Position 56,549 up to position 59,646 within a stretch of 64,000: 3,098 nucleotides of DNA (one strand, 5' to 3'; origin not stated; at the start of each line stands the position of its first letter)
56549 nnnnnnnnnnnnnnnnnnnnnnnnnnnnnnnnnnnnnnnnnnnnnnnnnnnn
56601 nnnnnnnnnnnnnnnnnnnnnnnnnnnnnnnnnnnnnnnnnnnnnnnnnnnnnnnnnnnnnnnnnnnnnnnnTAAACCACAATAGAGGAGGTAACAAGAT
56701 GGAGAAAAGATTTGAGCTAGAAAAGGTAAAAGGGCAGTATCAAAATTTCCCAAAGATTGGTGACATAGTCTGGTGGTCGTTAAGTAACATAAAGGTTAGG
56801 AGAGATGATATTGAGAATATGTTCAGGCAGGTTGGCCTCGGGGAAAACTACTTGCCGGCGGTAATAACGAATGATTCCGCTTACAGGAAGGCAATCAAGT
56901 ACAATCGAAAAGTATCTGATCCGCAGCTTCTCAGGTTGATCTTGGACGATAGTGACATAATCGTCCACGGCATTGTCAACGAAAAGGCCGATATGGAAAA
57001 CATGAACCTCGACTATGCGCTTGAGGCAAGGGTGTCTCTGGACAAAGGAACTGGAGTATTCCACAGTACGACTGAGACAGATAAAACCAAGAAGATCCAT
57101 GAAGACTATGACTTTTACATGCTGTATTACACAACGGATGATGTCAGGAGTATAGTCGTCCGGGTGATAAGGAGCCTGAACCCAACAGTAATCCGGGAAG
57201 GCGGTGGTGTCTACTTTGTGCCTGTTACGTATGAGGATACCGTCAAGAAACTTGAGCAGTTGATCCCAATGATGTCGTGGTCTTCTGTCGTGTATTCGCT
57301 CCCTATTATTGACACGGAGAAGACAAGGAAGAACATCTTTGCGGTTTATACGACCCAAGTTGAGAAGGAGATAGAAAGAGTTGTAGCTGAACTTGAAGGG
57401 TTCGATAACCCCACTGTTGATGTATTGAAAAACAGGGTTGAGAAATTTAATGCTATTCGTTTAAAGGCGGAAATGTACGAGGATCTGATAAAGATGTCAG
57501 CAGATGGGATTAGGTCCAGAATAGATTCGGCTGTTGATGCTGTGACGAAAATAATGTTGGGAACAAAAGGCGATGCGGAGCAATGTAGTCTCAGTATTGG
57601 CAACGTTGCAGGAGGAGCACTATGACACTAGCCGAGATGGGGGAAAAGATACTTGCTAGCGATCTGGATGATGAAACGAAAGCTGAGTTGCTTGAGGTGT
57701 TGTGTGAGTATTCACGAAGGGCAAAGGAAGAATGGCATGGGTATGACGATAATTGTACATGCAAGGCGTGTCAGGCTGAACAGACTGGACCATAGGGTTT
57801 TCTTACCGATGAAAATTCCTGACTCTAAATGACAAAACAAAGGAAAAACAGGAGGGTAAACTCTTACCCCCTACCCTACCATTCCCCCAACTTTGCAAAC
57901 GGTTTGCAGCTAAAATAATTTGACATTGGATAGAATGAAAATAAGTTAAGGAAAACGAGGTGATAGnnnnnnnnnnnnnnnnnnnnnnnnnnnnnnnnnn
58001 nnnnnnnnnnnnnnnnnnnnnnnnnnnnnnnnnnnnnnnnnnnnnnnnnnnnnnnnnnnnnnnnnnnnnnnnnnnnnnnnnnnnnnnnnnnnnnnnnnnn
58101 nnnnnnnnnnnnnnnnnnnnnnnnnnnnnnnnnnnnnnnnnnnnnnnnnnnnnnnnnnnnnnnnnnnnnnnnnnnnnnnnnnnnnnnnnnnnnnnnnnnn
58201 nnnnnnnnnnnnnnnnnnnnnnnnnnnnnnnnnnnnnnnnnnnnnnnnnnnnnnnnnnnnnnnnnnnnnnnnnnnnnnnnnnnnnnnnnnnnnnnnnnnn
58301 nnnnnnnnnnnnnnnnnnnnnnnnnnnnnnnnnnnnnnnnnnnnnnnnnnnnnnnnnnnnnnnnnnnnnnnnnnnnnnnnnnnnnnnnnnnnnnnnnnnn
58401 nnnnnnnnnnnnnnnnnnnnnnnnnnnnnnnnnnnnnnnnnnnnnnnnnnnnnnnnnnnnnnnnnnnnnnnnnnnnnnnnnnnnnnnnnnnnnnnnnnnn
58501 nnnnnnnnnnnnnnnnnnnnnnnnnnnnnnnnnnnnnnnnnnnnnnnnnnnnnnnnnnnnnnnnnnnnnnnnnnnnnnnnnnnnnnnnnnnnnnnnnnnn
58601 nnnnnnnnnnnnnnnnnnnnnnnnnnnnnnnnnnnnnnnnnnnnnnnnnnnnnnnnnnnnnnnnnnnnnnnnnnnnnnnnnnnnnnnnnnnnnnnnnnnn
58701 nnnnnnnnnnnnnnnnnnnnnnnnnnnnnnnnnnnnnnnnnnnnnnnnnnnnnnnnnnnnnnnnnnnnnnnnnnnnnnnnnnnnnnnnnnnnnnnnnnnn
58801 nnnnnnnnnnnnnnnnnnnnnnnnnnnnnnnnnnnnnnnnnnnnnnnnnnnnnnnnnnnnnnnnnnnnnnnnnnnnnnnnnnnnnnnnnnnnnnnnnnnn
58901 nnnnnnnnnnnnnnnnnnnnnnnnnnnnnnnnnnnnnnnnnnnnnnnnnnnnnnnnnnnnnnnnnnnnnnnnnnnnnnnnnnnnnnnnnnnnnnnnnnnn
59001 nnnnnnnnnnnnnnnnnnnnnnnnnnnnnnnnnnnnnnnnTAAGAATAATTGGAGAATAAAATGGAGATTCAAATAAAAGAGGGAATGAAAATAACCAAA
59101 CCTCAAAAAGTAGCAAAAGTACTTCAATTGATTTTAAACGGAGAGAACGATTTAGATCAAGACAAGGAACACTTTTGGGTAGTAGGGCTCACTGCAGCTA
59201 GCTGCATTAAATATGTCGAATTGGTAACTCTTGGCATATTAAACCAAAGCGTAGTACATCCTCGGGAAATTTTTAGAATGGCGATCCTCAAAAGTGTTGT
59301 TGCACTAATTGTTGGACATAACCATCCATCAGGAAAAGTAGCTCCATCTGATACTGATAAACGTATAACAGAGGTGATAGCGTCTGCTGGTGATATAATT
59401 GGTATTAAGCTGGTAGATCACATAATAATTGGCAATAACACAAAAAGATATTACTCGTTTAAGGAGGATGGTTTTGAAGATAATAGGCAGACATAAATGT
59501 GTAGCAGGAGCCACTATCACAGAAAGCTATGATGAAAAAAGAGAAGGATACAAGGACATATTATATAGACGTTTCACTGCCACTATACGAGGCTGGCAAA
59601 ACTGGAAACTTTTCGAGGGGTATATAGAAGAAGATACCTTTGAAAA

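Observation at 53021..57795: Phage early-region MoxR AAA+ ATPase / VWA (MIDAS) pair with two co-transcribed unknown partners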

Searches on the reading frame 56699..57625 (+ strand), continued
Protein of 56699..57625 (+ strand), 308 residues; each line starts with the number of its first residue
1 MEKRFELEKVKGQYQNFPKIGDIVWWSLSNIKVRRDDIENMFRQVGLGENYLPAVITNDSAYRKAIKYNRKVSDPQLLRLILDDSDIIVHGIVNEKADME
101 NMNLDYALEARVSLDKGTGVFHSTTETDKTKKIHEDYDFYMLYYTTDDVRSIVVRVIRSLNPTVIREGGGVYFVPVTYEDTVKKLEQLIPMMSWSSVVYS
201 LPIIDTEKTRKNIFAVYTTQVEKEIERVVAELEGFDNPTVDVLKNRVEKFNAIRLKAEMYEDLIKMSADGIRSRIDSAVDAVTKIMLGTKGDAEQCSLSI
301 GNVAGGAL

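Call 115: search_protein_representatives(alignment_id=A3)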
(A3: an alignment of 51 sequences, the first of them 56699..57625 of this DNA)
Query: 51 sequences, 366 profile positions. Proteins with E-value up to 0.001 (for the whole library): 4627; up to 1e-10: 2451; up to 1e-30: 320. The best 150 are listed.
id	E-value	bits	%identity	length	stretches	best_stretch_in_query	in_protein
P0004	3.3e-140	483.5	-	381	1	5-351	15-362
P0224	5.3e-119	413.7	-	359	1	5-356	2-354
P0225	2.7e-118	411.4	-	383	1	5-357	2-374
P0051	1.6e-117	408.8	-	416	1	4-345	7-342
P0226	1.2e-112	392.8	-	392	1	3-356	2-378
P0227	1.7e-111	389.0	-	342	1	6-341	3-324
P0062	1.5e-110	385.9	-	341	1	13-349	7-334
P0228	1.3e-109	382.8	-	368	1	4-345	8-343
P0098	1.4e-108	379.5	-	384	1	8-363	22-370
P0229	2.0e-106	372.4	-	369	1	5-341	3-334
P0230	1.9e-105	369.1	-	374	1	5-352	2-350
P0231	2.0e-103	362.4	-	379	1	5-359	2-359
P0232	9.9e-103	360.2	-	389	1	7-357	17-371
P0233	2.1e-99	349.2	-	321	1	4-336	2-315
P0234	1.8e-98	346.2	-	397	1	4-353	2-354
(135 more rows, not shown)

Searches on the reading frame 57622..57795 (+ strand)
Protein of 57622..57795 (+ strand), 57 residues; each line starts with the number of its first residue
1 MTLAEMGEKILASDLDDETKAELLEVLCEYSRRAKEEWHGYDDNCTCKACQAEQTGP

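Call 3: search_protein_families(library=pfam, proteins=[window:57622-57795:+], max_evalue=0.01)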
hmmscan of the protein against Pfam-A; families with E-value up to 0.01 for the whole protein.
window:57622-57795:+ (57 aa): 0 families

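Call 4: search_protein_families(library=phrogs, proteins=[window:57622-57795:+], max_evalue=0.001)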
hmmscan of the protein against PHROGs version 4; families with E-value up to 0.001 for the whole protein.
window:57622-57795:+ (57 aa): 0 families

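Call 41: search_protein_families(library=ncbifam, proteins=[window:57622-57795:+], max_evalue=0.01)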
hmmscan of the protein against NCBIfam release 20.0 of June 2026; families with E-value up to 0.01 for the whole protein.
window:57622-57795:+ (57 aa): 0 families

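Call 43: search_protein_families(library=padloc, proteins=[window:57622-57795:+], max_evalue=0.01)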
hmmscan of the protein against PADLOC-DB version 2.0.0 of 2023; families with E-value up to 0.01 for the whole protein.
window:57622-57795:+ (57 aa): 0 families

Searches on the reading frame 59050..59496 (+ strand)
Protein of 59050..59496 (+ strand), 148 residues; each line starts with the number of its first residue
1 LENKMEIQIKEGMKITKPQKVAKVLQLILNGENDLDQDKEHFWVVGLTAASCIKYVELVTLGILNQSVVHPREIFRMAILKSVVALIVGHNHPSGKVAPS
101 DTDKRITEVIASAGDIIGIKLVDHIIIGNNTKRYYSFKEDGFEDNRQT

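Call 3: search_protein_families(library=pfam, proteins=[window:59050-59496:+], max_evalue=0.01)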
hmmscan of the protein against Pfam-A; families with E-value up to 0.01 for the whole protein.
window:59050-59496:+ (148 aa): 1 family
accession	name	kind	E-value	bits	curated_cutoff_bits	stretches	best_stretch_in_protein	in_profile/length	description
PF04002.20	RadC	-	9.2e-35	119.6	22.1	1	15-141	1-120/121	RadC-like JAB domain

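Call 4: search_protein_families(library=phrogs, proteins=[window:59050-59496:+], max_evalue=0.001)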
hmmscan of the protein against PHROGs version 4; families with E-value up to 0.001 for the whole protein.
window:59050-59496:+ (148 aa): 1 family
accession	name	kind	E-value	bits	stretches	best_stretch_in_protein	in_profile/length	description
phrog_10276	-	DNA, RNA and nucleotide metabolism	5.1e-33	115.3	1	11-141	25-151/153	DNA repair protein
